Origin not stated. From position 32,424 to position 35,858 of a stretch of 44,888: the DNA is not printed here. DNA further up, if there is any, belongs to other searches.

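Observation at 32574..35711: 1045-aa single-chain SudA/GltD-like and SudB/PyrK-like oxidoreductase with an unrecognisable 230-aa N-terminal domain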

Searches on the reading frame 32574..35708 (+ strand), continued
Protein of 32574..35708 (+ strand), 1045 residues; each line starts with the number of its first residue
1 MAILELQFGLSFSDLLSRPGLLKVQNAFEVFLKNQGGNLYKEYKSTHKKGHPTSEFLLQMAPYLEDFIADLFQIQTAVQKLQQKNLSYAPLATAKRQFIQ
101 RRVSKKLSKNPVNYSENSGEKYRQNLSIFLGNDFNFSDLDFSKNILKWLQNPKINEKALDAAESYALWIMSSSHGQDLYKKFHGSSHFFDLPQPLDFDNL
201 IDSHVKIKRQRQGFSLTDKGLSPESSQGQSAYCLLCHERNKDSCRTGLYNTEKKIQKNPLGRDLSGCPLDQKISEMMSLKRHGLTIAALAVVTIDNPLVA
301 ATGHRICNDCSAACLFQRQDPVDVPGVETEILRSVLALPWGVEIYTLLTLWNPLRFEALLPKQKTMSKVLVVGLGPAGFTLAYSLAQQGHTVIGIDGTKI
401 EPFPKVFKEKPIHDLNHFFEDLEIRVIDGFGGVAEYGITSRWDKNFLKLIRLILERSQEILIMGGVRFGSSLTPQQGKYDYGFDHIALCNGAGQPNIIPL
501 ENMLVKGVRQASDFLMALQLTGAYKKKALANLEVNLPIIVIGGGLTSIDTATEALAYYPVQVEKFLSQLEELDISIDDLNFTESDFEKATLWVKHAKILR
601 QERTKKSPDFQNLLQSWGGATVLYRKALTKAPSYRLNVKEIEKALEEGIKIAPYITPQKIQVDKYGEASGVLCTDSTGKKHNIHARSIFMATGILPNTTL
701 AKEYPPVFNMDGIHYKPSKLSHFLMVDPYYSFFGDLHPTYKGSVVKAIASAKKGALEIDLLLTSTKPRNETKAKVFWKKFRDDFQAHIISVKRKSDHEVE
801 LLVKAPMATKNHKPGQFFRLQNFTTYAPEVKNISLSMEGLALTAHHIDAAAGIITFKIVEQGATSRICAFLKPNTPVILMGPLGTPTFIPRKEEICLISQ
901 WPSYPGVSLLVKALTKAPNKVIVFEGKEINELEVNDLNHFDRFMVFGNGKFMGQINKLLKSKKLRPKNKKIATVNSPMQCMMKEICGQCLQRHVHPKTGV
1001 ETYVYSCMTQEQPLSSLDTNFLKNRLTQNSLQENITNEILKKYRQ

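Call 25: predict_structure(alignment_id=A1)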
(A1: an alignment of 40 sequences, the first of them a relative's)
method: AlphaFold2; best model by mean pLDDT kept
length: 1045 residues; sequences in the alignment: 40
mean_pLDDT: 88.9   pTM: 0.90
mean pLDDT of the five models: 88.9, 88.7, 87.0, 85.8, 85.5
residues with pLDDT >= 90: 592; 70-90: 419; 50-70: 27; < 50: 7
segments of 3 or more residues with pLDDT < 50: 720-726
pLDDT, mean of each block of 10 residues (from residue 1): 88 95 97 94 93 93 98 98 93 91 85 73 88 81 93 93 90 81 77 87 71 82 91 77 88 91 89 93 97 94 80 84 92 97 98 93 95 94 97 92 91 93 83 77 91 94 92 92 93 84 89 87 83 94 93 94 93 89 93 97 92 95 94 88 91 95 94 96 96 88 88 72 51 87 87 92 88 92 96 91 96 91 89 84 92 93 85 93 89 93 82 93 82 83 90 90 89 72 73 90 86 91 80 86 80
secondary structure, 60 per line:
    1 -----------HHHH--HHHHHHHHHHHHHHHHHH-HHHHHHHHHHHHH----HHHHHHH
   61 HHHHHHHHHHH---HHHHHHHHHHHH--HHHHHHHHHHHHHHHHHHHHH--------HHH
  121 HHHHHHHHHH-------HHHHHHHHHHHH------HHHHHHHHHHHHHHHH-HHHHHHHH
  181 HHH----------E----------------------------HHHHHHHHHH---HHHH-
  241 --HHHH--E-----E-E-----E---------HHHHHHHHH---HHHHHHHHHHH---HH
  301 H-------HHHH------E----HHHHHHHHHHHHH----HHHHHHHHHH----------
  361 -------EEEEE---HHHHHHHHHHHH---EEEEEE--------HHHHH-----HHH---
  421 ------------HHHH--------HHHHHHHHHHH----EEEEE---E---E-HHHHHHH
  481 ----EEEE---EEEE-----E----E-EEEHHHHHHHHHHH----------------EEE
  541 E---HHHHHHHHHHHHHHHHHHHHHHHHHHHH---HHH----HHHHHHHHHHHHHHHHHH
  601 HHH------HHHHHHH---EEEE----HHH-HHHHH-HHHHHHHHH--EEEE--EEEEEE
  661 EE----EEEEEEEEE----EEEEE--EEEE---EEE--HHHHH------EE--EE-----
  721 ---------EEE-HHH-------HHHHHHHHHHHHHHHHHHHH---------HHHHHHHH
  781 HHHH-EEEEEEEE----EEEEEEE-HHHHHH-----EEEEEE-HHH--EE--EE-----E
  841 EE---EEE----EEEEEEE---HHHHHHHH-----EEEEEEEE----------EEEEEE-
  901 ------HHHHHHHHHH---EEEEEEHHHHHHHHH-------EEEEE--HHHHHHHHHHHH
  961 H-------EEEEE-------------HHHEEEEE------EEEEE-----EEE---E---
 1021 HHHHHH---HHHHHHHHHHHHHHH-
elements in order (helices of 4 or more, strands of 3 or more residues): H12-15 H18-35 H37-49 H54-71 H75-86 H89-109 H118-130 H138-149 H156-171 H173-183 H223-232 H236-239 H243-246 H273-281 H285-295 H309-312 H324-336 H341-350 E368-372 H376-387 E391-396 H405-409 H433-436 H445-455 E460-464 H474-480 E485-488 E492-495 E508-510 H511-521 E538-541 H545-572 H583-603 H610-616 E620-623 H632-636 H638-646 E649-652 E655-662 E667-675 E680-684 E687-690 E694-696 H699-703 E730-732 H744-763 H773-784 E786-793 E798-804 H806-811 E817-822 E840-842 E846-848 E853-859 H863-870 E876-883 E894-899 H907-916 E920-925 H926-934 E942-946 H949-961 E969-973 E990-994 E1001-1005 E1011-1013 H1021-1026 H1030-1044

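Call 29: fold_search(model_id=the predicted structure, library=pdb)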
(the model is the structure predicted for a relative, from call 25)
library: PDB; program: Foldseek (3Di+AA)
matches with E <= 10: 1761; with E <= 0.001: 523
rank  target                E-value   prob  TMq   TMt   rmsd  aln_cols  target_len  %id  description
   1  5jfc_L                1.2e-23  1.00  0.36  0.79   6.1       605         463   19  NADH-dependent Ferredoxin:NADP Oxidoreductase (NfnI) from Pyrococcus furiosus (released 2017-04-12)
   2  5jca_L                6.5e-23  1.00  0.35  0.76   6.7       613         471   18  NADP(H) bound NADH-dependent Ferredoxin:NADP Oxidoreductase (NfnI) from Pyrococcus furiosus (released 2017-04-12)
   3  5vj7_A                6.8e-22  1.00  0.36  0.79   5.8       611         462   18  Ferredoxin NADP Oxidoreductase (Xfn) (released 2017-07-19)
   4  9bov_A                2.6e-19  1.00  0.32  0.29  15.1       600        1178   17  Structure of electron bifurcating Nfn-ABC complexed with NAD from Caldicellulosiruptor saccharolyticus (released 2025-03-05)
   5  4ylf_B                2.9e-19  1.00  0.37  0.80   4.1       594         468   18  Insights into flavin-based electron bifurcation via the NADH-dependent reduced ferredoxin-NADP oxidoreductase structur (released 2015-07-08)
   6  9n5u_A                2.9e-18  1.00  0.33  0.36   9.6       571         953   17  Structure of the Thermococcus sibiricus NfnABC complex (released 2025-05-07)
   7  9n5v_A                2.0e-17  1.00  0.32  0.35   9.7       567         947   17  Structure of the NAD(H)-bound Thermococcus sibiricus NfnABC complex (released 2025-05-07)
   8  1h7x_B                4.6e-17  1.00  0.36  0.37  30.6       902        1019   13  Dihydropyrimidine dehydrogenase (DPD) from pig, ternary complex of a mutant enzyme (C671A), NADPH and 5-fluorouracil (released 2001-02-23)
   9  8f5w_D                5.4e-17  1.00  0.35  0.36  30.8       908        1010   13  Dihydropyrimidine Dehydrogenase (DPD) C671S Mutant Soaked with Dihydrothymine and NADPH Quasi-Anaerobically (released 2023-02-01)
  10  1gte_A                6.5e-17  1.00  0.35  0.37  30.7       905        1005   13  DIHYDROPYRIMIDINE DEHYDROGENASE (DPD) FROM PIG, BINARY COMPLEX WITH 5-IODOURACIL (released 2002-04-11)
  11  1h7w_D                6.5e-17  1.00  0.35  0.36  30.7       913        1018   13  Dihydropyrimidine dehydrogenase (DPD) from pig (released 2001-02-23)
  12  1h7x_A                7.5e-17  1.00  0.34  0.35   6.9       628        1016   15  Dihydropyrimidine dehydrogenase (DPD) from pig, ternary complex of a mutant enzyme (C671A), NADPH and 5-fluorouracil (released 2001-02-23)
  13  7m31_A                7.5e-17  1.00  0.35  0.36  30.8       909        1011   13  Dihydropyrimidine Dehydrogenase (DPD) C671S Mutant Soaked with Thymine and NADPH Anaerobically (released 2021-06-09)
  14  1gte_B                8.3e-17  1.00  0.35  0.37  30.8       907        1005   13  DIHYDROPYRIMIDINE DEHYDROGENASE (DPD) FROM PIG, BINARY COMPLEX WITH 5-IODOURACIL (released 2002-04-11)
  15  7m31_D                8.3e-17  1.00  0.35  0.36  30.9       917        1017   13  Dihydropyrimidine Dehydrogenase (DPD) C671S Mutant Soaked with Thymine and NADPH Anaerobically (released 2021-06-09)
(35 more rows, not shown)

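Call 39: search_solved_structures(query=A1, max_evalue=0.001, show_alignments=2)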
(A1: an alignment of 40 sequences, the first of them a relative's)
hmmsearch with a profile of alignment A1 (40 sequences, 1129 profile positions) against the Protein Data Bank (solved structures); distinct sequences matched with E-value up to 0.001: 15.
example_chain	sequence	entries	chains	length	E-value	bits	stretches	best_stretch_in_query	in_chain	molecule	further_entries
5vj7_A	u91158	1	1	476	1.1e-22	83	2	627-717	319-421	Oxidoreductase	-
5jca_L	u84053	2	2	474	3.8e-22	81.2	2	435-558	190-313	NADH-dependent Ferredoxin:NADP Oxidoreductase (NfnI) subunit alpha | NADH-dependent Ferredoxin:NADP Oxidoreductase subunit alpha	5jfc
4ylf_B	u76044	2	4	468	6.7e-18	67.1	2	627-730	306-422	Dihydropyrimidine dehydrogenase subunit A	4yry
4ylf_A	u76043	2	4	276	1.3e-17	66.2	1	811-982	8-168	Dihydroorotate dehydrogenase B (NAD(+)), electron transfer subunit homolog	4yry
5jca_S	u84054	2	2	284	1.6e-17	65.9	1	813-1108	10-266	NADH-dependent Ferredoxin:NADP Oxidoreductase (NfnI) subunit beta | NADH-dependent Ferredoxin:NADP Oxidoreductase subunit beta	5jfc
7mfm_I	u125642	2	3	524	2e-11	45.7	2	435-570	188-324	Glutamate synthase (NADPH) small chain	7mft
9bov_A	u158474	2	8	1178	9.9e-11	43.4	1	365-397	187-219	Molybdopterin oxidoreductase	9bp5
8oh5_C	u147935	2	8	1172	1.4e-10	42.9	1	362-397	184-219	Formate dehydrogenase-O, major subunit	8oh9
1ep3_B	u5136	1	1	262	2.3e-09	38.8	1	812-983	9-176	DIHYDROOROTATE DEHYDROGENASE B (PYRK SUBUNIT)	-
1ep1_B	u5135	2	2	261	2.6e-09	38.7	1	812-981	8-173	DIHYDROOROTATE DEHYDROGENASE B (PYRK SUBUNIT)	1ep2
5ksw_B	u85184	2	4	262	1.3e-08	36.4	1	813-981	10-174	Dihydroorotate dehydrogenase B (NAD(+)), electron transfer subunit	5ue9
5vj7_B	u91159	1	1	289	3e-08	35.2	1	828-968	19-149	Ferredoxin-NADP(+) reductase subunit alpha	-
9n5u_A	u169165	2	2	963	7.5e-06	27.2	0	367-400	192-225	NfnA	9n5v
2r6h_A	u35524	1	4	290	7.8e-05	23.9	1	886-968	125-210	NADH:ubiquinone oxidoreductase, Na translocating, F subunit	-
6bwt_A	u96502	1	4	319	0.00077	20.6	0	627-719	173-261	Thioredoxin reductase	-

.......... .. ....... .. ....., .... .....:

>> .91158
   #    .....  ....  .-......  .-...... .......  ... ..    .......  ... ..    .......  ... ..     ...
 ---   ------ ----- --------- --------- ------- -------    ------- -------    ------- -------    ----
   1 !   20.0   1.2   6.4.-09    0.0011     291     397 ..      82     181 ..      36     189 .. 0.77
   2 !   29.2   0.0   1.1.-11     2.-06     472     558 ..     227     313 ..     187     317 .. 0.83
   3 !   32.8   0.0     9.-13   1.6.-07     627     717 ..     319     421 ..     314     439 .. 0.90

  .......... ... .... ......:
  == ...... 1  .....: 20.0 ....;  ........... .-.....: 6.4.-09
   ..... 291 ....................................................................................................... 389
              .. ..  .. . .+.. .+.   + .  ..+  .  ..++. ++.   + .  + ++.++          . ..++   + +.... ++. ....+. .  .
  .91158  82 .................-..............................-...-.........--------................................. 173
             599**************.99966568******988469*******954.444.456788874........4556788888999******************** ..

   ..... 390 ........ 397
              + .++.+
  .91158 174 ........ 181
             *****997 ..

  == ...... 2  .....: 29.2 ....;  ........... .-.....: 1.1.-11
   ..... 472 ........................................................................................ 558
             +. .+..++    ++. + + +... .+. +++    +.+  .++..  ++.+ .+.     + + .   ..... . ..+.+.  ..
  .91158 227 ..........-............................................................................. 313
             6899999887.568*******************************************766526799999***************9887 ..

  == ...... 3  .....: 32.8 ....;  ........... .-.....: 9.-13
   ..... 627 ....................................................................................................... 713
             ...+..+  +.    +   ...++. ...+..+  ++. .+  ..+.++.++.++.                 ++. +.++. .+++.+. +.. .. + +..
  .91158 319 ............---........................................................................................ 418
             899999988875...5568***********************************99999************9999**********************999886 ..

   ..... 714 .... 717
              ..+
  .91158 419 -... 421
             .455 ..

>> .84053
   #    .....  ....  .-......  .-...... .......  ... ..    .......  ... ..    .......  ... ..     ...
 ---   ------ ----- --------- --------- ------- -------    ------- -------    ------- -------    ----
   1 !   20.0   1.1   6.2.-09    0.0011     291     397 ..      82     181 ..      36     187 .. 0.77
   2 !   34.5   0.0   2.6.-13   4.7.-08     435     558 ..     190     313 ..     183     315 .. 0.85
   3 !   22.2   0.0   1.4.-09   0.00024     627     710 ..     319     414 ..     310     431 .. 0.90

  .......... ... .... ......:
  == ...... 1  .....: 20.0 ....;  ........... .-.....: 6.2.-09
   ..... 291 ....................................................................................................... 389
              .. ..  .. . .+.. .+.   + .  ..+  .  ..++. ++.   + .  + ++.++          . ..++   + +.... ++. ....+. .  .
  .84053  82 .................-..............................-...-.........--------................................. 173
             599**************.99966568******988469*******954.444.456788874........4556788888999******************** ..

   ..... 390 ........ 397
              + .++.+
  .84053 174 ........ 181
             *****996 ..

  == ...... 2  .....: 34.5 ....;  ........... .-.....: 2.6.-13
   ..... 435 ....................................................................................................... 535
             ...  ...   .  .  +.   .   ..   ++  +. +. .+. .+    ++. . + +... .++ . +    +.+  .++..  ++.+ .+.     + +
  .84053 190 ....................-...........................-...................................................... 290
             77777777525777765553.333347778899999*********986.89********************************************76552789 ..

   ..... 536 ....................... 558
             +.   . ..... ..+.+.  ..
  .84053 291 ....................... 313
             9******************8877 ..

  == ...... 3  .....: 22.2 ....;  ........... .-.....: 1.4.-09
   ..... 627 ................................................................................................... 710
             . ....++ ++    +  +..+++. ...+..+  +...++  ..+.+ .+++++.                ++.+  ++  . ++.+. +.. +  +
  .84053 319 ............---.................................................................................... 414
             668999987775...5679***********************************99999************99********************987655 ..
